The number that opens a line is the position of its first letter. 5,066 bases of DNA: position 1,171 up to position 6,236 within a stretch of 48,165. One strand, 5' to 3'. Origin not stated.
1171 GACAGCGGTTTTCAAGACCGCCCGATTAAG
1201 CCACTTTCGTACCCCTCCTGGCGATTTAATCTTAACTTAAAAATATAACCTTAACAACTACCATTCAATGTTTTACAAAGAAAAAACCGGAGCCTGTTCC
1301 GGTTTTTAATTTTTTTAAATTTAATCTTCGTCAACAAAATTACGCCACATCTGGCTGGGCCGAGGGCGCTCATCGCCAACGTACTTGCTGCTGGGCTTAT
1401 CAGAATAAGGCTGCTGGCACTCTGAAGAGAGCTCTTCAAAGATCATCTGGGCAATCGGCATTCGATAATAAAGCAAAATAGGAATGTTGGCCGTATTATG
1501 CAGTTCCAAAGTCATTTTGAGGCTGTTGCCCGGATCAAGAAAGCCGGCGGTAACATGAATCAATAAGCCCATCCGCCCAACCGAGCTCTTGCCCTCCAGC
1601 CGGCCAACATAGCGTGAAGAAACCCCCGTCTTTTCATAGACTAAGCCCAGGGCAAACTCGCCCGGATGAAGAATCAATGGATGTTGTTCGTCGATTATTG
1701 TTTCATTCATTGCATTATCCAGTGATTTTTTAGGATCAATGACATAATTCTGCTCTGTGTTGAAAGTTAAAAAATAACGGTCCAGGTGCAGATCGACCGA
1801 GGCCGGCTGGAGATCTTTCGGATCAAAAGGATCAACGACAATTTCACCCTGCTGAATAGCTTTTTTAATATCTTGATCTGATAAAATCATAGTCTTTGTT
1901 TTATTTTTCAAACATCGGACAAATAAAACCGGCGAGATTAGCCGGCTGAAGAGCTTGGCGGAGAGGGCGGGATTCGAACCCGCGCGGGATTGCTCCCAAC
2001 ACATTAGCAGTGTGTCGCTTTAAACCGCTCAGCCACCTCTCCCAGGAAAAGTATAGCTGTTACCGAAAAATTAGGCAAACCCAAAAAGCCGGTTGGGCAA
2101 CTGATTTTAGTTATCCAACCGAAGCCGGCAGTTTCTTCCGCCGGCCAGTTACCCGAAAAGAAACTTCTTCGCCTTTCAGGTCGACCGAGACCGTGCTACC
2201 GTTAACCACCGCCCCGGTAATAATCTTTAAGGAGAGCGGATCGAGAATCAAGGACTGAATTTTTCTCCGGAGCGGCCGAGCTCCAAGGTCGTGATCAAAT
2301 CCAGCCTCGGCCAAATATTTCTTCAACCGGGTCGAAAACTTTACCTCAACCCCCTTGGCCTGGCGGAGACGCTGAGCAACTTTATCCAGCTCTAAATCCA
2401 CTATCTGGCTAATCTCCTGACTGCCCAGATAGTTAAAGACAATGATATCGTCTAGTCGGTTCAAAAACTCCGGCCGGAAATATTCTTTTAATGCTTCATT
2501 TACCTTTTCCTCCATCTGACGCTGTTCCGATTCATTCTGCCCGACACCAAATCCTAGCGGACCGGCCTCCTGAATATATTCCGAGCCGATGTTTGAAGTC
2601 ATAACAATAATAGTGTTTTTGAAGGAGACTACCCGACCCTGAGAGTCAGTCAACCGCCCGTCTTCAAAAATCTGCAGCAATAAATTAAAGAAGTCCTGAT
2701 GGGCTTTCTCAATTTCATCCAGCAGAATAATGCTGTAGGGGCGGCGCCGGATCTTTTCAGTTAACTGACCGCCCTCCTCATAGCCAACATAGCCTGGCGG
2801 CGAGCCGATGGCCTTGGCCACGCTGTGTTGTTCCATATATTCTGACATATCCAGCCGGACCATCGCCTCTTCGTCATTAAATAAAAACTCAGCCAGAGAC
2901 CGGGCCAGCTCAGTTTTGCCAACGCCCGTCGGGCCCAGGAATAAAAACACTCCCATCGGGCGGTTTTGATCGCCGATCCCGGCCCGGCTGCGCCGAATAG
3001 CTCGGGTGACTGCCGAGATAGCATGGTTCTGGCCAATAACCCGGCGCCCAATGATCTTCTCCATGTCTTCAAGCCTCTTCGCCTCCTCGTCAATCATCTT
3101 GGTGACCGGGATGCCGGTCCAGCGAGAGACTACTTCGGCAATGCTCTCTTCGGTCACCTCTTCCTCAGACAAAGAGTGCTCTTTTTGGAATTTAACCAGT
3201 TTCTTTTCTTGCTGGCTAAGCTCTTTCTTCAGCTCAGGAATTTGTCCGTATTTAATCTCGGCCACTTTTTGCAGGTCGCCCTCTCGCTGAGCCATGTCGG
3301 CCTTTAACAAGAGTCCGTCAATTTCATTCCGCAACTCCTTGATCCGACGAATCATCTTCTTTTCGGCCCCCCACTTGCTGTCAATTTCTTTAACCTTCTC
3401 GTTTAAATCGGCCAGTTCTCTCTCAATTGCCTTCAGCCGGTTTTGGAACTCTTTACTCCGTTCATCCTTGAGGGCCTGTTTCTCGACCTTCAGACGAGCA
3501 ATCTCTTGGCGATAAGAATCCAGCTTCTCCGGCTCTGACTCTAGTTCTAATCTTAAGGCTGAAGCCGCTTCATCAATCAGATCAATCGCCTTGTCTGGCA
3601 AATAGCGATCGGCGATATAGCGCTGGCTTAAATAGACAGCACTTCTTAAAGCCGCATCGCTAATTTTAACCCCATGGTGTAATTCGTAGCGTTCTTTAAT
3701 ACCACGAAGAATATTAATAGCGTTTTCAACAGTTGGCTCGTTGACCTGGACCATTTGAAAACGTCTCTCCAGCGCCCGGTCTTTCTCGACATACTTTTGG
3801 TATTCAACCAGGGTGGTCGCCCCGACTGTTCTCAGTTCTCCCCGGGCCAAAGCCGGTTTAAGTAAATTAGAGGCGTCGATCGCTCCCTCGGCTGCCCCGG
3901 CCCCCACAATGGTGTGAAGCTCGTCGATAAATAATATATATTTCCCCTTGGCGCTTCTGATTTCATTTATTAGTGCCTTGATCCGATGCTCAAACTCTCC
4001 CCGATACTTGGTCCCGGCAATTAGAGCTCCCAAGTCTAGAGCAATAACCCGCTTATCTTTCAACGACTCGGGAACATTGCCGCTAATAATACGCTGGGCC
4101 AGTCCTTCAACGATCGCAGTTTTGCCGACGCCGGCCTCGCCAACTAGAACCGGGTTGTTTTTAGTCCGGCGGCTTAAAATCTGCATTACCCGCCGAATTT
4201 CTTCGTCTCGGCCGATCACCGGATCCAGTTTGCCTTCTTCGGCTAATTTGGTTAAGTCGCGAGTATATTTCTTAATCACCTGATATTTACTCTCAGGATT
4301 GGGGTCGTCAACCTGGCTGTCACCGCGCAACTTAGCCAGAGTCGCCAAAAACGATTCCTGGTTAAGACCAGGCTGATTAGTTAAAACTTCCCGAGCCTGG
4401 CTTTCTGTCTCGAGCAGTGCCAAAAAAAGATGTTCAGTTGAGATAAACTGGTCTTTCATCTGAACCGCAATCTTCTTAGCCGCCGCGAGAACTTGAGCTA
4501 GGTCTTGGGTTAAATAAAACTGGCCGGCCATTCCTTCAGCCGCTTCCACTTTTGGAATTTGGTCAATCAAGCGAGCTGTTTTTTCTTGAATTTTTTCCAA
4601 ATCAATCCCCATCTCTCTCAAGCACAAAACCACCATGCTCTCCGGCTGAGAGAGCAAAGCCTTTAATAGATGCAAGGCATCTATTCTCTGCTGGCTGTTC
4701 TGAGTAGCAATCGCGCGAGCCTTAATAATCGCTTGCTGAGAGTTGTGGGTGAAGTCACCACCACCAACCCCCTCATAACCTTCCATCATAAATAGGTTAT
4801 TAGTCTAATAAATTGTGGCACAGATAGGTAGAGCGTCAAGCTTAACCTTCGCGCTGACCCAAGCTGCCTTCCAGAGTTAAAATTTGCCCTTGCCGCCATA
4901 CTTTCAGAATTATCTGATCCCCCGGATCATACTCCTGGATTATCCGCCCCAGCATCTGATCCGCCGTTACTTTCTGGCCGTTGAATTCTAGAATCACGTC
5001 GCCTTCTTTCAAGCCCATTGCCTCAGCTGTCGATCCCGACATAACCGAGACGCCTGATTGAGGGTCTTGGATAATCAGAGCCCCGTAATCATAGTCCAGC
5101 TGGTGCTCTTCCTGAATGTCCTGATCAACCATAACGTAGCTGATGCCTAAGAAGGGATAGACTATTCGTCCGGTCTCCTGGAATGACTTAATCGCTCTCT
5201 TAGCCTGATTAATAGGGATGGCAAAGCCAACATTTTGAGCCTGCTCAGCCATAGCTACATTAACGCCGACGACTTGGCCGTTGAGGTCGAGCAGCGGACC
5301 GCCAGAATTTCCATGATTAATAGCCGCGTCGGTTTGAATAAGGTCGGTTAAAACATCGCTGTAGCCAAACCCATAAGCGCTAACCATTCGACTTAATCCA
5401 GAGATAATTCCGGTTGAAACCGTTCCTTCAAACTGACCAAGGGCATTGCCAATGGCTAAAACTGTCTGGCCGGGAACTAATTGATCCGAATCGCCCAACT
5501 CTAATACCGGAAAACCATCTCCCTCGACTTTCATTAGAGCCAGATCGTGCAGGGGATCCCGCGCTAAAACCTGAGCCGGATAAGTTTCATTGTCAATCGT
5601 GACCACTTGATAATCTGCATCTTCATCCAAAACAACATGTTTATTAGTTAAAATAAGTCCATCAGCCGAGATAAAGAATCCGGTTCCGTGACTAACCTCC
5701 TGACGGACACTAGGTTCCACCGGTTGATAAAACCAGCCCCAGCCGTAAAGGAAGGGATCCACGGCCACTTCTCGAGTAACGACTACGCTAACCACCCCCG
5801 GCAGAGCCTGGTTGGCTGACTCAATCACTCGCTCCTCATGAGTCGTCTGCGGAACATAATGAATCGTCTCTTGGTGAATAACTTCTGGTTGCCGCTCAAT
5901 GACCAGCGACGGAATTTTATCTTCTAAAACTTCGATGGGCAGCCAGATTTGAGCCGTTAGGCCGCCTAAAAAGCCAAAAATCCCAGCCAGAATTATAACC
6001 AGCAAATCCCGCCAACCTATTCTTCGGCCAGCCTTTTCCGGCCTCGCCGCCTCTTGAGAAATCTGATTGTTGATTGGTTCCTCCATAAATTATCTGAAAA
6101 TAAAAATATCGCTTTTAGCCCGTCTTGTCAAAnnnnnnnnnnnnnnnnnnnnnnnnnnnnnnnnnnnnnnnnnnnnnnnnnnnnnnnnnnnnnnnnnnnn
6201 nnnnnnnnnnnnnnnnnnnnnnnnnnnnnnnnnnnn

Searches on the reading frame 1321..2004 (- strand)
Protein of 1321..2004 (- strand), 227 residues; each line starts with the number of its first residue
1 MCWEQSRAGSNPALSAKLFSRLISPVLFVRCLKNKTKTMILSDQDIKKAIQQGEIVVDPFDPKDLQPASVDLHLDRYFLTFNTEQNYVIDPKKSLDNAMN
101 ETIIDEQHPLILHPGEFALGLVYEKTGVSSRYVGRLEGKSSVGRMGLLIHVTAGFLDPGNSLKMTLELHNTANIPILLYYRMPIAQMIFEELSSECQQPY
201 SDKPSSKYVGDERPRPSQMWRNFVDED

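Call 7: search_protein_families(library=pfam, proteins=[window:1321-2004:-], max_evalue=0.001)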
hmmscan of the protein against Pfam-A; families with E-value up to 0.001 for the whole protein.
window:1321-2004:- (227 aa): 3 families
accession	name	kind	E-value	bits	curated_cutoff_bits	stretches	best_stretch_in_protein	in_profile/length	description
PF22769.1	DCD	-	5.6e-42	143.9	27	1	40-192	1-153/153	dCTP deaminase-like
PF06559.16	DCD_N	-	1.2e-06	29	21.4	1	40-152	4-118/164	2'-deoxycytidine 5'-triphosphate deaminase (DCD) N-terminal domain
PF22569.1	DCD_C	-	0.00018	21.3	22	1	100-210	67-183/192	2'-deoxycytidine 5'-triphosphate deaminase (DCD), C-terminal domain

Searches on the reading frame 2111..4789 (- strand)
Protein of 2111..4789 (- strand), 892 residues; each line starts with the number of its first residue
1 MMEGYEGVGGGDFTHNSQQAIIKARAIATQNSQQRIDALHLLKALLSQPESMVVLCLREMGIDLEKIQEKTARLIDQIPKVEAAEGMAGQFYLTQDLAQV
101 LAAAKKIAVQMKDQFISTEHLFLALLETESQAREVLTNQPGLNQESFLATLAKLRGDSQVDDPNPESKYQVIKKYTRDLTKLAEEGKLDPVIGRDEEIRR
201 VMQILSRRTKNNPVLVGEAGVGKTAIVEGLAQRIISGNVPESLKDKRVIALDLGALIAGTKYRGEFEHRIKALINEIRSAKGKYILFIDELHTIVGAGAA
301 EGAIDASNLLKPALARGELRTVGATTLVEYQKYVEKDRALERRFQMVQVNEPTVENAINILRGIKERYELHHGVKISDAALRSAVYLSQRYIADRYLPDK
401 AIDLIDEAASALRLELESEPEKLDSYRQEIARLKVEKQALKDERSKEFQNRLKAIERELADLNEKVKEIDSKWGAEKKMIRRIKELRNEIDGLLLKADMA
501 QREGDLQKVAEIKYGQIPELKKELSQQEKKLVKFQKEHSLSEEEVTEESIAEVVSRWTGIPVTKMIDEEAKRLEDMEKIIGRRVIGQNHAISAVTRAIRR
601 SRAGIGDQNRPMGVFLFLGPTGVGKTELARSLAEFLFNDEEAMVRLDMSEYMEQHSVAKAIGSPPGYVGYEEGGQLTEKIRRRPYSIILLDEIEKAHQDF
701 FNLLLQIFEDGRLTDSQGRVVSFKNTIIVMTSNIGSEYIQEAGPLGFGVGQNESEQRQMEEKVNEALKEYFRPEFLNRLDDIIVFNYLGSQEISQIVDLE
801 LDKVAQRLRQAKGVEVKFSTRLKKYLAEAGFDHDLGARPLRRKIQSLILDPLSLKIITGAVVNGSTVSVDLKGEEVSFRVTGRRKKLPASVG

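Call 7: search_protein_families(library=pfam, proteins=[window:2111-4789:-], max_evalue=0.001)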
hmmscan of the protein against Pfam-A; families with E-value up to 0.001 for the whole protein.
window:2111-4789:- (892 aa): 22 families
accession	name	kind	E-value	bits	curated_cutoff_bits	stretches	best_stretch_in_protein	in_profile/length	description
PF07724.20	AAA_2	-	1.1e-70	237.4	27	1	610-782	1-166/166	AAA domain (Cdc48 subfamily)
PF17871.7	AAA_lid_9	-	1.3e-34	118.7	22.8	1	353-454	1-102/104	AAA lid domain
PF10431.15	ClpB_D2-small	-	1e-22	80.4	21.9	1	788-869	1-81/81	C-terminal, D2-small domain, of ClpB protein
PF00004.35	AAA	-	8.2e-22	78.5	21.2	2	214-330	2-111/131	ATPase family associated with various cellular activities (AAA)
PF02861.25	Clp_N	-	7.5e-18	64.9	20.7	2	104-139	1-37/53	Clp amino terminal domain, pathogenicity island component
PF07728.20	AAA_5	-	1.1e-17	64.7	22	1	615-736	2-125/139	AAA domain (dynein-related subfamily)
PF13401.12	AAA_22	-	4.6e-12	46.8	27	1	613-710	6-110/130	AAA domain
PF13191.12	AAA_16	-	1.8e-10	42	32.6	1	191-236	2-50/167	AAA ATPase domain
PF13173.12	AAA_14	-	2.1e-07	31.5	27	0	615-711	5-88/129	AAA domain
PF00158.32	Sigma54_activat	-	8.1e-07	29.3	20.2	1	615-715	25-124/168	Sigma-54 interaction domain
PF01637.24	ATPase_2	-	9.1e-07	29.3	33.2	0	194-363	4-193/225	ATPase domain predominantly from Archaea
PF23569.1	NBD_SMAX1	-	2.3e-06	27.9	27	1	195-295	16-119/212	SMAX1 nucleotide binding domain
PF20720.3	nSTAND3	-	2.3e-06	27.8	27.2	0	614-654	19-59/155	Novel STAND NTPase 3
PF13476.12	AAA_23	-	3.3e-06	28.3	27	1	214-467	23-201/201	AAA domain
PF12775.13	AAA_7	-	5.7e-06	26.4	25.8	0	615-662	36-83/181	P-loop containing dynein motor region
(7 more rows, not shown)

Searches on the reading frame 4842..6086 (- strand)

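Call 7: search_protein_families(library=pfam, proteins=[window:4842-6086:-], max_evalue=0.001)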
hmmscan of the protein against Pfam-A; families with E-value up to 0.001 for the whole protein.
window:4842-6086:- (414 aa): 6 families
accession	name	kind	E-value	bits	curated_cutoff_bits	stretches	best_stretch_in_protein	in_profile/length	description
PF13365.12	Trypsin_2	-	8e-37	127.6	27.6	1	134-275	1-144/144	Trypsin-like peptidase domain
PF00089.32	Trypsin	-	1.4e-17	64.7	20.6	1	134-299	27-220/220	Trypsin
PF13180.12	PDZ_2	-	1.9e-09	38.1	27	1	311-406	1-77/80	PDZ domain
PF17820.7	PDZ_6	-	8.3e-09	35.5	27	1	347-398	4-54/54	PDZ domain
PF10459.15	Peptidase_S46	-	1.8e-06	27.4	22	0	120-154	32-69/698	Peptidase S46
PF00595.29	PDZ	-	8.6e-05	23.3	23.2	1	347-374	31-58/81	PDZ domain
